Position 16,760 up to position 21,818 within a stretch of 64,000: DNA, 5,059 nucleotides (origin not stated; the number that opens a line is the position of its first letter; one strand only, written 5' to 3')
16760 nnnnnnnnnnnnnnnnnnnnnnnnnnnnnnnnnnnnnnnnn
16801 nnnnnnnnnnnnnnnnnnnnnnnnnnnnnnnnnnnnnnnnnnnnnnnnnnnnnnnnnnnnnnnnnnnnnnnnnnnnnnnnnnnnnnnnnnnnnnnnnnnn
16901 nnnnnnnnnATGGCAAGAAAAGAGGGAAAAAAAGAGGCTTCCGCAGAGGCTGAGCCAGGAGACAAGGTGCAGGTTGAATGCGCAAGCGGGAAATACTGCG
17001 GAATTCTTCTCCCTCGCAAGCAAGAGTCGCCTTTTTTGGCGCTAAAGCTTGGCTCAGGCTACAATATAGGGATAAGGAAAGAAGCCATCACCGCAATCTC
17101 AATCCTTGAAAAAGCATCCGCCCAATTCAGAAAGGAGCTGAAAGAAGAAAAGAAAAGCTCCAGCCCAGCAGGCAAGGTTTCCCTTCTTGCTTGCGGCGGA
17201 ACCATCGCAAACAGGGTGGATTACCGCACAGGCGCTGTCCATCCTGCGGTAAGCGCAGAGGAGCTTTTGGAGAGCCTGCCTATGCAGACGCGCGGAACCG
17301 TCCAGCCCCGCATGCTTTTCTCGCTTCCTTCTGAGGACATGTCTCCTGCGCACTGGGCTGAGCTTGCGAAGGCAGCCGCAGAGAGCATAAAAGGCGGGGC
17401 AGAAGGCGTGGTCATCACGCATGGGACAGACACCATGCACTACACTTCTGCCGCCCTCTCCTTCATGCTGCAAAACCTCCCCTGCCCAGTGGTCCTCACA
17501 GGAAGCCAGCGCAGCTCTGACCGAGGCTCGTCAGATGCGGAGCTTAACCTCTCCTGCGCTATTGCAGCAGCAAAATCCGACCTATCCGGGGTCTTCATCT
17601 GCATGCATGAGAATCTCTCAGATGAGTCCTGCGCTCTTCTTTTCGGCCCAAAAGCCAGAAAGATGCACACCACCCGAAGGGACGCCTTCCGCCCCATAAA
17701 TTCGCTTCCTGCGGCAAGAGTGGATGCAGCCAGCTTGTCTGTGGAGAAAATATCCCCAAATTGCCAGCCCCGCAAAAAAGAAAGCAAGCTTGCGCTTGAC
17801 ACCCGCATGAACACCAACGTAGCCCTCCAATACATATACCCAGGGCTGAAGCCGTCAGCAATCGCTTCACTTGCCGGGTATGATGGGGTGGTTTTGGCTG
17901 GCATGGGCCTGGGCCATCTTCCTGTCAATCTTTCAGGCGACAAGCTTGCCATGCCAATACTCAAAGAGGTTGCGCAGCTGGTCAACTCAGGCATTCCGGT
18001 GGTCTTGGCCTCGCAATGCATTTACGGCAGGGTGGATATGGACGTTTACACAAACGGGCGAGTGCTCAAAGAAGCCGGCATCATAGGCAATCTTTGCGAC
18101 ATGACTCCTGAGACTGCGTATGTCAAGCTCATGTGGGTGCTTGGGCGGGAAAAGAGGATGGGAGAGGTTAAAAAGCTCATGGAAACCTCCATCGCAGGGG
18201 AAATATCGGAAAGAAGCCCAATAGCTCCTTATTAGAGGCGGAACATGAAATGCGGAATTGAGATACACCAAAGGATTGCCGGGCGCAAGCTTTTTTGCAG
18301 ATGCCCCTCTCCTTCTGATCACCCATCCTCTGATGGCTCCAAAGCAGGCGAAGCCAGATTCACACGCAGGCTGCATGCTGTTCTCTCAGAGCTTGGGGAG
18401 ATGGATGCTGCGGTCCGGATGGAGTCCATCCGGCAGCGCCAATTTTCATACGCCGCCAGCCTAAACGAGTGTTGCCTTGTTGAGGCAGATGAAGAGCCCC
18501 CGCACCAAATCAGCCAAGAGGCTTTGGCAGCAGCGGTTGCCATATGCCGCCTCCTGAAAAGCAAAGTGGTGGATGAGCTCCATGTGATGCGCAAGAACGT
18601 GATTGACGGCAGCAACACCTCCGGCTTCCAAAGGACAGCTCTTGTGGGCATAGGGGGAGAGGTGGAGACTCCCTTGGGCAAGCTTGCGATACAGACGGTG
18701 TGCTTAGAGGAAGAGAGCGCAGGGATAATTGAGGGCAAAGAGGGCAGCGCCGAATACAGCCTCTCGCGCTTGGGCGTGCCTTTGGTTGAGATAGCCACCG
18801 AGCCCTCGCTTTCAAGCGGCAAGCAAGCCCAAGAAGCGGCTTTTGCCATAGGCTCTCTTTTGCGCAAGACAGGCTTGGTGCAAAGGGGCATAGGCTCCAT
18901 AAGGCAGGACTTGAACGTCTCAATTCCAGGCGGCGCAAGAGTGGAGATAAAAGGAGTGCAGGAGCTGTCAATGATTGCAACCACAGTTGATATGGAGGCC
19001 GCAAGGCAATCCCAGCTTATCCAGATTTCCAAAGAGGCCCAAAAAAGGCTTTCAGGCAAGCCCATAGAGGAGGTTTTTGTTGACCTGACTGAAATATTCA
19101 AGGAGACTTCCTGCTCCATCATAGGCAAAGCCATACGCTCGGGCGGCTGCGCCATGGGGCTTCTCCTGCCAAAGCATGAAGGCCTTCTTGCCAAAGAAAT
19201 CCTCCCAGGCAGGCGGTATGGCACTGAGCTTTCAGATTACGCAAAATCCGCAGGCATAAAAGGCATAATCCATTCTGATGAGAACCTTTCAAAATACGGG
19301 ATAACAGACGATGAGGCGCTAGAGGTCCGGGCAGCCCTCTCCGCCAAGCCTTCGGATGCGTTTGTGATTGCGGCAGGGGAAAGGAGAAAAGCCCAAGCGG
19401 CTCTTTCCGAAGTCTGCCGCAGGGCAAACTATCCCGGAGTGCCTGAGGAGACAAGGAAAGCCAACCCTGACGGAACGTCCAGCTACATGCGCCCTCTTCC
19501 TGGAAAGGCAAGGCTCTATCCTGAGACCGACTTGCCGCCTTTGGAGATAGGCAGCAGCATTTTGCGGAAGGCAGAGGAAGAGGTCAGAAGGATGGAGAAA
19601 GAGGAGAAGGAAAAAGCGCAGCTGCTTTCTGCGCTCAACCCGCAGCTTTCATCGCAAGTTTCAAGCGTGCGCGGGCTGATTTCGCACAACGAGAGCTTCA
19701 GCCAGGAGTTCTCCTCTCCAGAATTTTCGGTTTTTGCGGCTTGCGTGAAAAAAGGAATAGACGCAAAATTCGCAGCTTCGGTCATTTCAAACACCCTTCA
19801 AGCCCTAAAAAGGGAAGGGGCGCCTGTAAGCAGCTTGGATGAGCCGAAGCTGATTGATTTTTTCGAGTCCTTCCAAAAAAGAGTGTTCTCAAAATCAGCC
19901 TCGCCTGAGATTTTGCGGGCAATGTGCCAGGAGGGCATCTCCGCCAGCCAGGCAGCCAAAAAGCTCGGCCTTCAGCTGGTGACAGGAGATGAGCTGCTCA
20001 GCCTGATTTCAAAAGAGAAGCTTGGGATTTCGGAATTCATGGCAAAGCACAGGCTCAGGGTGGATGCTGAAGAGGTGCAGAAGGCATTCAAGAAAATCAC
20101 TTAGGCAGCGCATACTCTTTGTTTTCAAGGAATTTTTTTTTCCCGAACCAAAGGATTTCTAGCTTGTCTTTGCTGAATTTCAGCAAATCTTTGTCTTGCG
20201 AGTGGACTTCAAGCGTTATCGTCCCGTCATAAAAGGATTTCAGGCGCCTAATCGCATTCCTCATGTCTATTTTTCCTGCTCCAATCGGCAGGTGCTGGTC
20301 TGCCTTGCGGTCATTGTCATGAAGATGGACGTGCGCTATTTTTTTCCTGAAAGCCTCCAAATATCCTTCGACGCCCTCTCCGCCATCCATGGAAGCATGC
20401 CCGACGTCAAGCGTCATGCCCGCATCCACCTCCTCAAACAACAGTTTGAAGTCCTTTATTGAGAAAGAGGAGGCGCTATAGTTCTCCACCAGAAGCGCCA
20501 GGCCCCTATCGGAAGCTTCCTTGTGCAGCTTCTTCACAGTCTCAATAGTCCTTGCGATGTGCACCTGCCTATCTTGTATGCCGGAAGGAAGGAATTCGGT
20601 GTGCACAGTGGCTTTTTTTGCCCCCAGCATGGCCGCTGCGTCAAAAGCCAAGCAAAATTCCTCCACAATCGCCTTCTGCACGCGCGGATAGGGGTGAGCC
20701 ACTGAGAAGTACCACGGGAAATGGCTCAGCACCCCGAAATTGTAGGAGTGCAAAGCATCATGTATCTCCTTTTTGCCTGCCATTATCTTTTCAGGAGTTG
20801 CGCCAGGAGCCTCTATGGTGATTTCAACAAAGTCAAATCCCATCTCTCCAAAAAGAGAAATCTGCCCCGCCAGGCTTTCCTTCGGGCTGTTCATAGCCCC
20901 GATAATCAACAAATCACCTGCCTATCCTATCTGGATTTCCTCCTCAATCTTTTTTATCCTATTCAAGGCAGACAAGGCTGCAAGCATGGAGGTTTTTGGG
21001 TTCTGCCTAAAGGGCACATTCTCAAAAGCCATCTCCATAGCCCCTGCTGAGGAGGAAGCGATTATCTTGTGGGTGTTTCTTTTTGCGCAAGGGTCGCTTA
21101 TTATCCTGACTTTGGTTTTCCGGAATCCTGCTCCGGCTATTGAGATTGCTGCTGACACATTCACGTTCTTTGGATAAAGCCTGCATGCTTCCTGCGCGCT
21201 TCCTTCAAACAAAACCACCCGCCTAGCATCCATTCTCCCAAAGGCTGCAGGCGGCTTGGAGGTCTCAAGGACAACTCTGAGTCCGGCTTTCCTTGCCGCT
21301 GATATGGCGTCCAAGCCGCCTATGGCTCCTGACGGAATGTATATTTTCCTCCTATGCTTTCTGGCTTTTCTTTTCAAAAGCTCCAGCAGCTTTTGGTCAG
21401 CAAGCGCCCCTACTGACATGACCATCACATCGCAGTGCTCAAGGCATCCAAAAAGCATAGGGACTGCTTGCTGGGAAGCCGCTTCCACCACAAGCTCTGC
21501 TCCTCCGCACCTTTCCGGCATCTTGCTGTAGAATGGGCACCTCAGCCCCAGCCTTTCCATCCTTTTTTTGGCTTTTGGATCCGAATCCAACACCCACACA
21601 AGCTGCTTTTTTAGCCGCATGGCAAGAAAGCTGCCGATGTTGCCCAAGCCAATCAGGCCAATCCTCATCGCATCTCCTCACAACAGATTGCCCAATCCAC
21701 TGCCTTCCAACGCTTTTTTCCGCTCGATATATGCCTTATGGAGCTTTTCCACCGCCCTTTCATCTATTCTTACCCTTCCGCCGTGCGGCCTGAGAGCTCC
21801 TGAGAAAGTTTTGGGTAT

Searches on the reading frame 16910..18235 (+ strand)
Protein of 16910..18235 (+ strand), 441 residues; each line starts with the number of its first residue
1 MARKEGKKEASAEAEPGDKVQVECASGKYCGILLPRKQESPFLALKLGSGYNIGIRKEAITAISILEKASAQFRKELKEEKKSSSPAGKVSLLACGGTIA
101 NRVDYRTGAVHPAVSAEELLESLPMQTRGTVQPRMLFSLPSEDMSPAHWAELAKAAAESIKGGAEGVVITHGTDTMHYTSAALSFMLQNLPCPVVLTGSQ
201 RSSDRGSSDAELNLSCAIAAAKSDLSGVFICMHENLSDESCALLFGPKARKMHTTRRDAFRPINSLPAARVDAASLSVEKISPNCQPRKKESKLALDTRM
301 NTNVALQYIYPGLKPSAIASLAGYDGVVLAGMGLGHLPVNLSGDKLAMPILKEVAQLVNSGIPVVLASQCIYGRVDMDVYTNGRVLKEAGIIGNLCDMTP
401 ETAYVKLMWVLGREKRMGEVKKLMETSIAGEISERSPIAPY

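Call 43: search_protein_families(library=pfam, proteins=[window:16910-18235:+], max_evalue=0.0001)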
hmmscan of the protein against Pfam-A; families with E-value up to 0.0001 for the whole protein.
window:16910-18235:+ (441 aa): 3 families
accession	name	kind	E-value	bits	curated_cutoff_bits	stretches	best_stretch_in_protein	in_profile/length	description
PF00710.25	Asparaginase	-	6e-56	189.5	22.5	1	89-279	1-188/193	Asparaginase, N-terminal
PF17763.6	Asparaginase_C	-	3.7e-28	98.2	34.6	1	303-424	1-114/114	Glutaminase/Asparaginase C-terminal domain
PF18195.6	GatD_N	-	1.9e-12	46.8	25.7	1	14-66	1-54/54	GatD N-terminal domain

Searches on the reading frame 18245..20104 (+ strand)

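Call 43: search_protein_families(library=pfam, proteins=[window:18245-20104:+], max_evalue=0.0001)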
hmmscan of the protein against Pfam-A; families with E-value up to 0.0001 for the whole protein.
window:18245-20104:+ (619 aa): 3 families
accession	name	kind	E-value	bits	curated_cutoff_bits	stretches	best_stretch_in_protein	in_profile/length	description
PF02934.20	GatB_N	-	1.1e-48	166.3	23.4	1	2-439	2-275/277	GatB/GatE catalytic domain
PF02938.19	GAD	-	1.5e-09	38.3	23.4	1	295-387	3-95/95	GAD domain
PF02637.23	GatB_Yqey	-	4.3e-08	33.6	27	1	496-588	2-98/148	GatB domain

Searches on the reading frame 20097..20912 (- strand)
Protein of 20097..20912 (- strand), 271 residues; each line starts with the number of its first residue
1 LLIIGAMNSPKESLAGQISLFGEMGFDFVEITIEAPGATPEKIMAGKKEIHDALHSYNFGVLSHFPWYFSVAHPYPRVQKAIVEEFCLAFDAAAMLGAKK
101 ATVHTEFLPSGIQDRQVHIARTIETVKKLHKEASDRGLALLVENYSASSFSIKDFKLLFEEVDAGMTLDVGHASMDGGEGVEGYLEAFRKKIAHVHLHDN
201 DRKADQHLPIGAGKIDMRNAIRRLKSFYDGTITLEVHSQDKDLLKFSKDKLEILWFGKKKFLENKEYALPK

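Call 10: search_protein_families(library=pfam, proteins=[window:20097-20912:-], max_evalue=0.001)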
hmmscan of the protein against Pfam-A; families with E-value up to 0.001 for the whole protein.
window:20097-20912:- (271 aa): 1 family
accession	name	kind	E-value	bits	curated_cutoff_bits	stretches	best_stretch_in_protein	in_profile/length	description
PF01261.30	AP_endonuc_2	-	5.6e-32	111.8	31.1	1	23-240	6-233/249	Xylose isomerase-like TIM barrel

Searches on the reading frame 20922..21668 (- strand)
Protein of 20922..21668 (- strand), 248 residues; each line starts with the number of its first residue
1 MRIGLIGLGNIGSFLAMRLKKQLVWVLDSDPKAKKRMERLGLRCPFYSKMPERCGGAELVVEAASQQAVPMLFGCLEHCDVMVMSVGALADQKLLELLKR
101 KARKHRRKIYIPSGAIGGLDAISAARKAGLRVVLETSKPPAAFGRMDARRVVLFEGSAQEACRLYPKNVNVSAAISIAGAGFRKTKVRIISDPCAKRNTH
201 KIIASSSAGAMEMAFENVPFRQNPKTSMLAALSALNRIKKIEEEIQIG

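Call 10: search_protein_families(library=pfam, proteins=[window:20922-21668:-], max_evalue=0.001)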
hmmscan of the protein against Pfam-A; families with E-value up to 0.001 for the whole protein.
window:20922-21668:- (248 aa): 3 families
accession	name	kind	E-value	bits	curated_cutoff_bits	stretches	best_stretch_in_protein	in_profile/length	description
PF01958.23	Asp_DH_C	-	5.7e-34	116.7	27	1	149-235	3-89/89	Aspartate dehydrogenase, C-terminal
PF03447.22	NAD_binding_3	-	9.3e-14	52.6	24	1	7-112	1-116/116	Homoserine dehydrogenase, NAD binding domain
PF02558.23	ApbA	-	0.00087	19.4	22.2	0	3-101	1-89/150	Ketopantoate reductase PanE/ApbA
